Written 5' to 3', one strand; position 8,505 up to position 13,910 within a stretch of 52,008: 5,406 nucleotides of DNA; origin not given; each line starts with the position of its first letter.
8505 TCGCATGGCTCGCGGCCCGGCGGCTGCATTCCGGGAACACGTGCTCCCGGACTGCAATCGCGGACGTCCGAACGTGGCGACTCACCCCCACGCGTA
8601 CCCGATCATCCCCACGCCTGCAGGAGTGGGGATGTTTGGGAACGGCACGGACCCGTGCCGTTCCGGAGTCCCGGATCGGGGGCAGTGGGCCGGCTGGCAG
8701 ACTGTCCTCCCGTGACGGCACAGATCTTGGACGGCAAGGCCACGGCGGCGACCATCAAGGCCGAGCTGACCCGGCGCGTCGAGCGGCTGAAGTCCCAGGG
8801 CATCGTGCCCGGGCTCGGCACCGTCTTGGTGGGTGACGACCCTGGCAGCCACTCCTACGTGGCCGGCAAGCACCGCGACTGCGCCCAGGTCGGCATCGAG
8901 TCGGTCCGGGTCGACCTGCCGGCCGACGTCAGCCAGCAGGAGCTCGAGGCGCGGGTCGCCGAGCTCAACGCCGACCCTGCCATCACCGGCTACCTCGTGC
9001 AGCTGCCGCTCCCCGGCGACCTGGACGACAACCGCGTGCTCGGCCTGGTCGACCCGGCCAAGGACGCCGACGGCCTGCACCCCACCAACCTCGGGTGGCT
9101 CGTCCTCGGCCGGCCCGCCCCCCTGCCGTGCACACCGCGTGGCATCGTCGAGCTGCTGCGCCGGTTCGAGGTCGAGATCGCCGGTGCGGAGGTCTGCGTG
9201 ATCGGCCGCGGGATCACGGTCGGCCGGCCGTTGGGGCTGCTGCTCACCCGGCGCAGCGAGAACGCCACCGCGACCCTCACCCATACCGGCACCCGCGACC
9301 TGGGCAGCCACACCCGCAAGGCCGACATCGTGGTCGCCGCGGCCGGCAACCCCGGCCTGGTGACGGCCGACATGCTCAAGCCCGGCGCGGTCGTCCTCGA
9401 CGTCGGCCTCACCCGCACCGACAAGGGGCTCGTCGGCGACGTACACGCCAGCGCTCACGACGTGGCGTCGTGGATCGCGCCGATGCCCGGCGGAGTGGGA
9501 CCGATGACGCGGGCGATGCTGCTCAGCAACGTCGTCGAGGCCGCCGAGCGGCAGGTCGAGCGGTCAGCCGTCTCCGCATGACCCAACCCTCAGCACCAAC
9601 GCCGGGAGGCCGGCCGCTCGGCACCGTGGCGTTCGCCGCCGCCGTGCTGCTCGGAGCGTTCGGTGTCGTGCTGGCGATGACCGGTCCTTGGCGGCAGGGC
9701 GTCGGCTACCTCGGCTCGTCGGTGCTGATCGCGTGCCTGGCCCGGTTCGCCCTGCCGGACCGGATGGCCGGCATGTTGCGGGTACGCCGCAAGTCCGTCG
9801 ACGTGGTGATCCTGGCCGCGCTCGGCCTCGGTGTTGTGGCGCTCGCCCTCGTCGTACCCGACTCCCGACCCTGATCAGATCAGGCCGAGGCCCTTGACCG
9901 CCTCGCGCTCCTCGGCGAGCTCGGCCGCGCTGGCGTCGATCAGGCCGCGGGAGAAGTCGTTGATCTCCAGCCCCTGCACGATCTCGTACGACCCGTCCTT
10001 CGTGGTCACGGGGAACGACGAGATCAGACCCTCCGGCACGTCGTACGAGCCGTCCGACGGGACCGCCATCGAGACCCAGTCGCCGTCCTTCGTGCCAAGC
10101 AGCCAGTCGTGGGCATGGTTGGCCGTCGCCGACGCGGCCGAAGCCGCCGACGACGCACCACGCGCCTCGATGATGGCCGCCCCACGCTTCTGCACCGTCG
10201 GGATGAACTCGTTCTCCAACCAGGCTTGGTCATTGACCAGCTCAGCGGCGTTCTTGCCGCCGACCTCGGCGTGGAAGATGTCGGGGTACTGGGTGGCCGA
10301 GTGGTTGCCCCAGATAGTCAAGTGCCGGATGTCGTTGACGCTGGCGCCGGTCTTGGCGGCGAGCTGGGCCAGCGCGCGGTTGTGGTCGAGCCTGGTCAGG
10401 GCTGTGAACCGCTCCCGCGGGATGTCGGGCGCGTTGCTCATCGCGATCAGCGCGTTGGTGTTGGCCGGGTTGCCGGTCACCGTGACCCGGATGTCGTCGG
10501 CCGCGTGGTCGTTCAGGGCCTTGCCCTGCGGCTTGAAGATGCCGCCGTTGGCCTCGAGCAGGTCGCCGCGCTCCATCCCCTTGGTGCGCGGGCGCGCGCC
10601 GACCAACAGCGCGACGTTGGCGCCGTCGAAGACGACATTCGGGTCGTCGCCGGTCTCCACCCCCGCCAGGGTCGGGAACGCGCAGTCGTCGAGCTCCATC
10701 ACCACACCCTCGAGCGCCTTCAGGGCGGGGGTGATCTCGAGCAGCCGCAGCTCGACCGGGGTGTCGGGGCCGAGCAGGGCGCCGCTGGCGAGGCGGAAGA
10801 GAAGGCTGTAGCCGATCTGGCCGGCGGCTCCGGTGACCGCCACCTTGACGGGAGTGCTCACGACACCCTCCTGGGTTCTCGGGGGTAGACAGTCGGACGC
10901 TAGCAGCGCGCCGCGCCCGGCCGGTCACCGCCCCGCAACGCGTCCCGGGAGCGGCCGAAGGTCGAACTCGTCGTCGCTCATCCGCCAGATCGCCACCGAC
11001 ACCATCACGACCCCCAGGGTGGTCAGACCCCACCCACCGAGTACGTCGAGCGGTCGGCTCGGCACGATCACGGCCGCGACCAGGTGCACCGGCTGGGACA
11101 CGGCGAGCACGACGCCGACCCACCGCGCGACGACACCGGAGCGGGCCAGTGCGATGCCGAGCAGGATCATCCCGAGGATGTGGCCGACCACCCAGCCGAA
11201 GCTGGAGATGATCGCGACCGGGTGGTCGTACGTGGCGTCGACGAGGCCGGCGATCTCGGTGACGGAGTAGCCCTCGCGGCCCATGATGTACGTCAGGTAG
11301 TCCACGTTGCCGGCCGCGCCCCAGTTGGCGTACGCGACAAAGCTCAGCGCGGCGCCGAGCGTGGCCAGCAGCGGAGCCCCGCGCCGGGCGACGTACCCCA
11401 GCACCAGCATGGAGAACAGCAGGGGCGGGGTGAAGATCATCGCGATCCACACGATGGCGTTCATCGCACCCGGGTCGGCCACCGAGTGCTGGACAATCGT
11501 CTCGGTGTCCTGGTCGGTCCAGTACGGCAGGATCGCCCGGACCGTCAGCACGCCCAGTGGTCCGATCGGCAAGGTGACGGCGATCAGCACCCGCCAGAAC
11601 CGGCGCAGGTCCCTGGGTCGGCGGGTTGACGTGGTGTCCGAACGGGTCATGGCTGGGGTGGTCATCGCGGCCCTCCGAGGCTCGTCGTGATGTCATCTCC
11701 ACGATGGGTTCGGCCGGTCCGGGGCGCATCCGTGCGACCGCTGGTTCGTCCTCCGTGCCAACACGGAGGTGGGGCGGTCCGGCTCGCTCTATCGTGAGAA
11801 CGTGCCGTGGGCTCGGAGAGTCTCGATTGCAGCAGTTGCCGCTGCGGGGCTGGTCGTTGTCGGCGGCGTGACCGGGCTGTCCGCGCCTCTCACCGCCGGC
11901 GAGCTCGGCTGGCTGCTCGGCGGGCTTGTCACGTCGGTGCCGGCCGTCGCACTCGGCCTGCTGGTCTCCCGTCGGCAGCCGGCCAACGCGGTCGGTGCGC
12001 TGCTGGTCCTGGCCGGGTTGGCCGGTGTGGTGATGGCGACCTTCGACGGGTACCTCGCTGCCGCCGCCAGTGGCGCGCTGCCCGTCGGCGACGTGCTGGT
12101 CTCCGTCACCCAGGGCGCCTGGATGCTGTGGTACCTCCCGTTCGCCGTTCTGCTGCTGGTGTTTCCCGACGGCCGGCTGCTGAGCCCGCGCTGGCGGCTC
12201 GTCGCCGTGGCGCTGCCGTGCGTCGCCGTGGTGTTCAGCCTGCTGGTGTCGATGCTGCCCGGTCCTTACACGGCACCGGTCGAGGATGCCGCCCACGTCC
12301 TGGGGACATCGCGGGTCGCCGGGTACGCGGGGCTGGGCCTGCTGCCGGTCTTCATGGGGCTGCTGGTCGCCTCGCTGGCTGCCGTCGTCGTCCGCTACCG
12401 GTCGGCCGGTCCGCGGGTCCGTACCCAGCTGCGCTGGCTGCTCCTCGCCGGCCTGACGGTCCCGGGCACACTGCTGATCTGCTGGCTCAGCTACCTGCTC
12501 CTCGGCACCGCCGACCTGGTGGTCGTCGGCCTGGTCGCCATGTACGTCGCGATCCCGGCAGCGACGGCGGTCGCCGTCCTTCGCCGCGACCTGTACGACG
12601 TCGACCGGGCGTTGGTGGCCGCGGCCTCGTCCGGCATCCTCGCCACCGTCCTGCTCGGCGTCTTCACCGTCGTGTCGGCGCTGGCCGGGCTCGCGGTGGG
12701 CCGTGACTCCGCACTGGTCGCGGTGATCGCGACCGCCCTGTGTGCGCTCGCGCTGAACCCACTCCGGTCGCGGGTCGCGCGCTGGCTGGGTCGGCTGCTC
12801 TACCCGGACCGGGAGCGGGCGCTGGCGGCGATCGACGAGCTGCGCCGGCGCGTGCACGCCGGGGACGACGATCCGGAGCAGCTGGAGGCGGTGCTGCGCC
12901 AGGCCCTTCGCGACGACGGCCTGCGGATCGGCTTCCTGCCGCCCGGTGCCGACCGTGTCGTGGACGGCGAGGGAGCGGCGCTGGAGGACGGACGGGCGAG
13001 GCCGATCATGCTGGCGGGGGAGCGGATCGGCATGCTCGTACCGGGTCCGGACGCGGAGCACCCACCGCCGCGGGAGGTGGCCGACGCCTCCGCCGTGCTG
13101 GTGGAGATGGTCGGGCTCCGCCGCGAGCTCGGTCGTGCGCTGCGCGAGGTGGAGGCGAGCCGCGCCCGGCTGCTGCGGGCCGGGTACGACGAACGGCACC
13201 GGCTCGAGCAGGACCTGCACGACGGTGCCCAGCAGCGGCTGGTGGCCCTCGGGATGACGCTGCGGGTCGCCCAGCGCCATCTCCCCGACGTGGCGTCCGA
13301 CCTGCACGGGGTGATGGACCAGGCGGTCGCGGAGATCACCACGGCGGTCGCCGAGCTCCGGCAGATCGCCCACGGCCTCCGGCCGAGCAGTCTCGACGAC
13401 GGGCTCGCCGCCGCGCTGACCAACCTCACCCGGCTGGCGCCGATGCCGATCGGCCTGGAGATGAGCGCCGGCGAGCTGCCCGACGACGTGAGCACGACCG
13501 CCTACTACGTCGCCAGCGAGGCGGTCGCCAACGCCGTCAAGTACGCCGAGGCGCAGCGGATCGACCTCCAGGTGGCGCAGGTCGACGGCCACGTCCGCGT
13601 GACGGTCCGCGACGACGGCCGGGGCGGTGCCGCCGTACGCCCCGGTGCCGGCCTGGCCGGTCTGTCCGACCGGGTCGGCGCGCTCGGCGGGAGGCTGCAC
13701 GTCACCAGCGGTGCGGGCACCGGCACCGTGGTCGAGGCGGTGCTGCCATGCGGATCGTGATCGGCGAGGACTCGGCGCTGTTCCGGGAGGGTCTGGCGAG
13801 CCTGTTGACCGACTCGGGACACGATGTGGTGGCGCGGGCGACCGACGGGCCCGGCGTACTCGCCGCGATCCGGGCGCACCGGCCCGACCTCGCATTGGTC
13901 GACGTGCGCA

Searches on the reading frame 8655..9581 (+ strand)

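Call 52: search_protein_families(library=pfam, proteins=[window:8655-9581:+], max_evalue=0.0001)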
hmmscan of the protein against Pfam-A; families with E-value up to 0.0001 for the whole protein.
window:8655-9581:+ (308 aa): 2 families
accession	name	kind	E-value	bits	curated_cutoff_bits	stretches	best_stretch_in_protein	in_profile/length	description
PF02882.25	THF_DHG_CYH_C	-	1.7e-58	196.9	27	1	142-300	1-159/160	Tetrahydrofolate dehydrogenase/cyclohydrolase, NAD(P)-binding domain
PF00763.28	THF_DHG_CYH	-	1.6e-38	132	32.8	1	25-139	1-115/115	Tetrahydrofolate dehydrogenase/cyclohydrolase, catalytic domain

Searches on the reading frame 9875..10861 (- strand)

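Call 52: search_protein_families(library=pfam, proteins=[window:9875-10861:-], max_evalue=0.0001)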
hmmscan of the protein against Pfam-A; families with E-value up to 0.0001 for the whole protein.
window:9875-10861:- (328 aa): 2 families
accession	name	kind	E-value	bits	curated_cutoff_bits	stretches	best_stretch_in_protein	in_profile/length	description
PF02866.23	Ldh_1_C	-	2e-43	148.9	22.6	1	156-322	1-170/174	lactate/malate dehydrogenase, alpha/beta C-terminal domain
PF00056.29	Ldh_1_N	-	5.7e-30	104.7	27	1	5-149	1-137/141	lactate/malate dehydrogenase, NAD binding domain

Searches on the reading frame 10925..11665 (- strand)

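Call 52: search_protein_families(library=pfam, proteins=[window:10925-11665:-], max_evalue=0.0001)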
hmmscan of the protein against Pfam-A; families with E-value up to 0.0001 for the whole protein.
window:10925-11665:- (246 aa): 1 family
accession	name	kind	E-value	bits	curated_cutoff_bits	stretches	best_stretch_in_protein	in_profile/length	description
PF14329.11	DUF4386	-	9.9e-07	29.3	27.6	1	37-227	15-205/210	Domain of unknown function (DUF4386)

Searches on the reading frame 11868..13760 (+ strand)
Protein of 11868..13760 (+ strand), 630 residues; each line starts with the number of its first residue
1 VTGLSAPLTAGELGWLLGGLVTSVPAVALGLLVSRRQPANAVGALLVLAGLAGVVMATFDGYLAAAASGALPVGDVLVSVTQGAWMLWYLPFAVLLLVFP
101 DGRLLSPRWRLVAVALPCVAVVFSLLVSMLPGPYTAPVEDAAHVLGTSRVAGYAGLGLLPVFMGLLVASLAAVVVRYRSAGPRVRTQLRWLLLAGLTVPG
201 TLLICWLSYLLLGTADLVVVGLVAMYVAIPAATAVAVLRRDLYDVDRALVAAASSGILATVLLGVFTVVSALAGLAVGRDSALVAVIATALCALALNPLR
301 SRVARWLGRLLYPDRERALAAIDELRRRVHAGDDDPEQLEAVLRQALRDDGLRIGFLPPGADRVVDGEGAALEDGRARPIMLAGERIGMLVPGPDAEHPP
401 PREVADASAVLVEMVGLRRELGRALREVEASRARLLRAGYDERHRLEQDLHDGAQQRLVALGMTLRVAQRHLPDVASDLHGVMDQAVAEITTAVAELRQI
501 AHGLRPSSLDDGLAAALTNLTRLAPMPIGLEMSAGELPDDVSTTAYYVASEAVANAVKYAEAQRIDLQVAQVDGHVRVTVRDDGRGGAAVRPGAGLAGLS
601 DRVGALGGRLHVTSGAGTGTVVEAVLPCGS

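Call 42: search_protein_families(library=pfam, proteins=[window:11868-13760:+], max_evalue=0.0001)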
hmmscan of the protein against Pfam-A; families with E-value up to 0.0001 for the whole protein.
window:11868-13760:+ (630 aa): 3 families
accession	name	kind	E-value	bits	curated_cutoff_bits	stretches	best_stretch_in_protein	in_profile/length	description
PF07730.19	HisKA_3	-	1.9e-11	44.8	24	1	442-509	1-68/68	Histidine kinase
PF02518.31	HATPase_c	-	4.8e-09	37.1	26.4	1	544-627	5-108/111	Histidine kinase-, DNA gyrase B-, and HSP90-like ATPase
PF13581.12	HATPase_c_2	-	6.1e-06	26.7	27.4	0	536-589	23-80/127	Histidine kinase-like ATPase domain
